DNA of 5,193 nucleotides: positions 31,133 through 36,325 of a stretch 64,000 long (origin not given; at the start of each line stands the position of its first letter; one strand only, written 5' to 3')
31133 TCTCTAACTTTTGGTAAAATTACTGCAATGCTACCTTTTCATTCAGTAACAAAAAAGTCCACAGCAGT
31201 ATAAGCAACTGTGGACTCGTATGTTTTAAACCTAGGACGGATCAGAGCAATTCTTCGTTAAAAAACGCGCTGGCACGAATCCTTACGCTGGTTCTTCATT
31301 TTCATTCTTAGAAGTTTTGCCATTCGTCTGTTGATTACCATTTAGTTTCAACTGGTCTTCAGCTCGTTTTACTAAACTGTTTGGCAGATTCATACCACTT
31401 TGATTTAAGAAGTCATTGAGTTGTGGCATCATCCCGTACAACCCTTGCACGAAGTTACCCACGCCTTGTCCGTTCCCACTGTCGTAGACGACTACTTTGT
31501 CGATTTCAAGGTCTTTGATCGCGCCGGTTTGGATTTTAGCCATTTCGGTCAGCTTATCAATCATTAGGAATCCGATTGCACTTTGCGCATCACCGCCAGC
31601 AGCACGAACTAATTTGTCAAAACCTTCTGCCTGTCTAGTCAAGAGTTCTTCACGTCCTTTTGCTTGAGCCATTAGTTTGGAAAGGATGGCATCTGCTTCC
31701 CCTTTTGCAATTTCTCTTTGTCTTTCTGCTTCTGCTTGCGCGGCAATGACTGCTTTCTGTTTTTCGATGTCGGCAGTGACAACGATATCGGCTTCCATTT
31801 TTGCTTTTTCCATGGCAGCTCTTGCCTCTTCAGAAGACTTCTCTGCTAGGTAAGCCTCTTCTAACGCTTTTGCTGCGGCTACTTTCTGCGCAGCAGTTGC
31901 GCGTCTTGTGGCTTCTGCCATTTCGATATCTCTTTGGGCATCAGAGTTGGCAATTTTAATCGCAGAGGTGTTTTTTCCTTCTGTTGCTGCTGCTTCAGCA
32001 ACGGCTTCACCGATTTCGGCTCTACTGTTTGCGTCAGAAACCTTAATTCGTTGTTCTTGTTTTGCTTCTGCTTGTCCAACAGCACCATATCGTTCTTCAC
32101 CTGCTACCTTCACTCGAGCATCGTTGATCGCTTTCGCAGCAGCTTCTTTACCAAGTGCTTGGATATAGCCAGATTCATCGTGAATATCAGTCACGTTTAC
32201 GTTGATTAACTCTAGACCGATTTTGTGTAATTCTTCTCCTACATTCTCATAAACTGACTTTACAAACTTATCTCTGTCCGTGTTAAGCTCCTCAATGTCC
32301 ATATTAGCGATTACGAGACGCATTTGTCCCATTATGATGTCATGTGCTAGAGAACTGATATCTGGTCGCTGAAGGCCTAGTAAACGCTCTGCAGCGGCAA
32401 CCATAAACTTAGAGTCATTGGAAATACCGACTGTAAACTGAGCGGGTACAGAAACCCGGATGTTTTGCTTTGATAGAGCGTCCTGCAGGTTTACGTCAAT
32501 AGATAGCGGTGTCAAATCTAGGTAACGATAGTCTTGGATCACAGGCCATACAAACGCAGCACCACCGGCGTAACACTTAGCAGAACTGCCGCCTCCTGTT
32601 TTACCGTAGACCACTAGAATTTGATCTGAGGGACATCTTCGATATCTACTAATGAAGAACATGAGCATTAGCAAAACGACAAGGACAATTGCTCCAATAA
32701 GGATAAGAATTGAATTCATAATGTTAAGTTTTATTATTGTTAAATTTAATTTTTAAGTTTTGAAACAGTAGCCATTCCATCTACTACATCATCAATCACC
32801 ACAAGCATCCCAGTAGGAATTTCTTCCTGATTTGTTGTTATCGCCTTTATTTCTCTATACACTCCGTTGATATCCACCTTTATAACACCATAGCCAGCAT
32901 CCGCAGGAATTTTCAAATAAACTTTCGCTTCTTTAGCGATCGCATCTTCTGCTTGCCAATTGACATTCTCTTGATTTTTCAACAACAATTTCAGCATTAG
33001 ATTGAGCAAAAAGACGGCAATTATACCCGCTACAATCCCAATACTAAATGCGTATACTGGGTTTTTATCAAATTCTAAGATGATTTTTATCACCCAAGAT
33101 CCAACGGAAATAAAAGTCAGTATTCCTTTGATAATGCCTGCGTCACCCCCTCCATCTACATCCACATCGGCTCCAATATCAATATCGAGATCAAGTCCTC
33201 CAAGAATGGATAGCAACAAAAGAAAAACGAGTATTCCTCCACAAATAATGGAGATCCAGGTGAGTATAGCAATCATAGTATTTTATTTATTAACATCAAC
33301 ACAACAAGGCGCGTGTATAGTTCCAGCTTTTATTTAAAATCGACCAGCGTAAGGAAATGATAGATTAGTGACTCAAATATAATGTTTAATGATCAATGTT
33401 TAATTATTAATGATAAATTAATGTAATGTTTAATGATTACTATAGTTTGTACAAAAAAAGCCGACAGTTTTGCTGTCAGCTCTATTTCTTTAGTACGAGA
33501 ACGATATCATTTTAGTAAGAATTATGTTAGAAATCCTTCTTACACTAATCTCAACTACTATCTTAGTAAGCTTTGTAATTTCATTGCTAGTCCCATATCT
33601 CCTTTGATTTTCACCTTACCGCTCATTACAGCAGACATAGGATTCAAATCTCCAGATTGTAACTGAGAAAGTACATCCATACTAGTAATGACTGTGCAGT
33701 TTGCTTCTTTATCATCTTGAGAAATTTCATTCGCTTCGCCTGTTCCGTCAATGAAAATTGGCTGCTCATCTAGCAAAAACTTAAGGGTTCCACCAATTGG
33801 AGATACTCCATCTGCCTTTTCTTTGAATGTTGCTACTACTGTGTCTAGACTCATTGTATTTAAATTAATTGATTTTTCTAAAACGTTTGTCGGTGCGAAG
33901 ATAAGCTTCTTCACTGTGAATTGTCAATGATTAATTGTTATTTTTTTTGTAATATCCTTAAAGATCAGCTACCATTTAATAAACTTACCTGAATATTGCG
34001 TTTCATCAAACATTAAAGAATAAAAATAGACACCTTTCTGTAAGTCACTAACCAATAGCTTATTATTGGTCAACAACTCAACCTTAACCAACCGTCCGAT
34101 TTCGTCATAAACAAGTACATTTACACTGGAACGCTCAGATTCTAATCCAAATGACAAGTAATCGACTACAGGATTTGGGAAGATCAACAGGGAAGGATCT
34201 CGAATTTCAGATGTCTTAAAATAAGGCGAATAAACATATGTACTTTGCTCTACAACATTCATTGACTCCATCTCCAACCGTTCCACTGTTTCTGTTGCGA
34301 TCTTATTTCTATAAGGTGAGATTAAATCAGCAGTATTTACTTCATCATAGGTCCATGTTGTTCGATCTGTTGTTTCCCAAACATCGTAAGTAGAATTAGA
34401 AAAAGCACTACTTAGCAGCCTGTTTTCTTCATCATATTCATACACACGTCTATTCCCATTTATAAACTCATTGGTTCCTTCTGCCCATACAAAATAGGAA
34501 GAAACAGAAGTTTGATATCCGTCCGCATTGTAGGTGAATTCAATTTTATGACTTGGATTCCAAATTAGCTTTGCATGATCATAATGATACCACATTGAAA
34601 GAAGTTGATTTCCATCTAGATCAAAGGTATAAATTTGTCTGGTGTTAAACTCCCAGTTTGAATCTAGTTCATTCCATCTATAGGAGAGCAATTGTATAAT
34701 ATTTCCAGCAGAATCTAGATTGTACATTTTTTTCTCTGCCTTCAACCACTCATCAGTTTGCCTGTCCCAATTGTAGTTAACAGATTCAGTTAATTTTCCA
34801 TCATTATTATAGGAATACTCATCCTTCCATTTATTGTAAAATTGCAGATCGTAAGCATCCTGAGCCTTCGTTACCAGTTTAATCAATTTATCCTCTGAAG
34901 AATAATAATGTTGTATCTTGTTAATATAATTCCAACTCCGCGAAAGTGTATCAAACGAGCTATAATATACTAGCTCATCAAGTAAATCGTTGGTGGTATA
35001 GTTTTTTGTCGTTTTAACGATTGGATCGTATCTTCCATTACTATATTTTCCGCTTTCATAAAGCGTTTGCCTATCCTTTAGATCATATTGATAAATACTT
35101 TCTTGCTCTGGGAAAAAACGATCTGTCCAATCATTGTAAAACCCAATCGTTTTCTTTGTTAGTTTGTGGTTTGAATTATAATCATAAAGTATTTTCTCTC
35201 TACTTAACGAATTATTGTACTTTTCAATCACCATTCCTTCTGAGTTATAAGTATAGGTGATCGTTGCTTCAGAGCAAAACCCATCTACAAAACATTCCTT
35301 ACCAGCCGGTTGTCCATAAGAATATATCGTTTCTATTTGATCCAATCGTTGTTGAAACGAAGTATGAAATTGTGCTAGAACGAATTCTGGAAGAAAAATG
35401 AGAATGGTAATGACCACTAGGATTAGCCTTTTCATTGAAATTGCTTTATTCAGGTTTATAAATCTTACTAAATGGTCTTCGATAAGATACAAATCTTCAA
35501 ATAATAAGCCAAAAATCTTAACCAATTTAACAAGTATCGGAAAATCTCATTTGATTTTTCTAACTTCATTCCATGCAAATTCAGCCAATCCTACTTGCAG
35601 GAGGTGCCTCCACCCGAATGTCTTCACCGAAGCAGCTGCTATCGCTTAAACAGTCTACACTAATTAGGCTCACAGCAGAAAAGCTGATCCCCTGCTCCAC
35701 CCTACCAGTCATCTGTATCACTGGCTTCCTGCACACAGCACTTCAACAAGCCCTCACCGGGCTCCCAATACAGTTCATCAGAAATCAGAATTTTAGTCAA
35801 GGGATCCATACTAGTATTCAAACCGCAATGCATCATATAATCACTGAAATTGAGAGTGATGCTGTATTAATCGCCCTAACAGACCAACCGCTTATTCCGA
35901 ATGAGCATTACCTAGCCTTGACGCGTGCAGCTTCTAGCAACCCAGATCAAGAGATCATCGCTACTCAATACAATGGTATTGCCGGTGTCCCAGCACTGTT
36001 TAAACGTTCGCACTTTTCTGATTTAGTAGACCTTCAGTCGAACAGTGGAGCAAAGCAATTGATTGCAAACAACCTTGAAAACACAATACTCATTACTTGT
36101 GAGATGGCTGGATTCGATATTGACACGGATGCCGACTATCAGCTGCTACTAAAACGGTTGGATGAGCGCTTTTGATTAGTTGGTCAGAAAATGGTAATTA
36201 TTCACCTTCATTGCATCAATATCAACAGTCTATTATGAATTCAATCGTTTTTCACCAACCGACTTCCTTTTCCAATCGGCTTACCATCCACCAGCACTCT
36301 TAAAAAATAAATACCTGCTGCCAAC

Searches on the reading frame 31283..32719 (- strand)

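Call 71: search_protein_families(library=pfam, proteins=[window:31283-32719:-], max_evalue=0.0001)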
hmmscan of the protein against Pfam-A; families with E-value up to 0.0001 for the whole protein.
window:31283-32719:- (478 aa): 1 family
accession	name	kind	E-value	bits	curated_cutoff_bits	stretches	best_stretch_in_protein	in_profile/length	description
PF01145.31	Band_7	-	2.2e-27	96.7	23.6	1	30-209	4-175/176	SPFH domain / Band 7 family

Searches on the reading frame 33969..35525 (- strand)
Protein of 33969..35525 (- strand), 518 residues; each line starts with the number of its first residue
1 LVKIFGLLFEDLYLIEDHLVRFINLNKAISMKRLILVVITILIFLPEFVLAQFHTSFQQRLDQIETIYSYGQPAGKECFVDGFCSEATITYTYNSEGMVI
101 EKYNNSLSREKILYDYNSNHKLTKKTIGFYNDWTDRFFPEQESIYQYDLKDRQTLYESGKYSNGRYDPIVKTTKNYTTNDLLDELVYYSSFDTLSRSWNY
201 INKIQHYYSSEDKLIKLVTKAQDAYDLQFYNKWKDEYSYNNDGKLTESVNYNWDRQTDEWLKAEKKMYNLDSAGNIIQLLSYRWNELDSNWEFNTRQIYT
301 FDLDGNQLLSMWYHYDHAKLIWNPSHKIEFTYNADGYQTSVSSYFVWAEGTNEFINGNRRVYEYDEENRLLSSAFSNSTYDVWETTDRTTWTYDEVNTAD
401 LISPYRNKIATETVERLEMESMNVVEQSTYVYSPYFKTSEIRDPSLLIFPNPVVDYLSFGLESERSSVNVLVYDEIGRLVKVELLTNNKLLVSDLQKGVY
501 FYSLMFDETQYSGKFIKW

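Call 72: search_protein_families(library=pfam, proteins=[window:33969-35525:-], max_evalue=0.0001)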
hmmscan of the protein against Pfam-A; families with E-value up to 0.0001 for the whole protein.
window:33969-35525:- (518 aa): 1 family
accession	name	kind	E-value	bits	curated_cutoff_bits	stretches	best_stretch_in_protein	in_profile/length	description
PF18962.6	Por_Secre_tail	-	1.5e-09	38.4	27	1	448-516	1-74/75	Secretion system C-terminal sorting domain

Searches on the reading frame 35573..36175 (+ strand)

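Call 72: search_protein_families(library=pfam, proteins=[window:35573-36175:+], max_evalue=0.0001)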
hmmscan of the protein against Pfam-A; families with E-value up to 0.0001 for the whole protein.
window:35573-36175:+ (200 aa): 1 family
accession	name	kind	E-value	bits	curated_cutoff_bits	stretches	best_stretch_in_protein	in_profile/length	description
PF12804.13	NTP_transf_3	-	6.5e-29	101.6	27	1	6-167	2-157/160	MobA-like NTP transferase domain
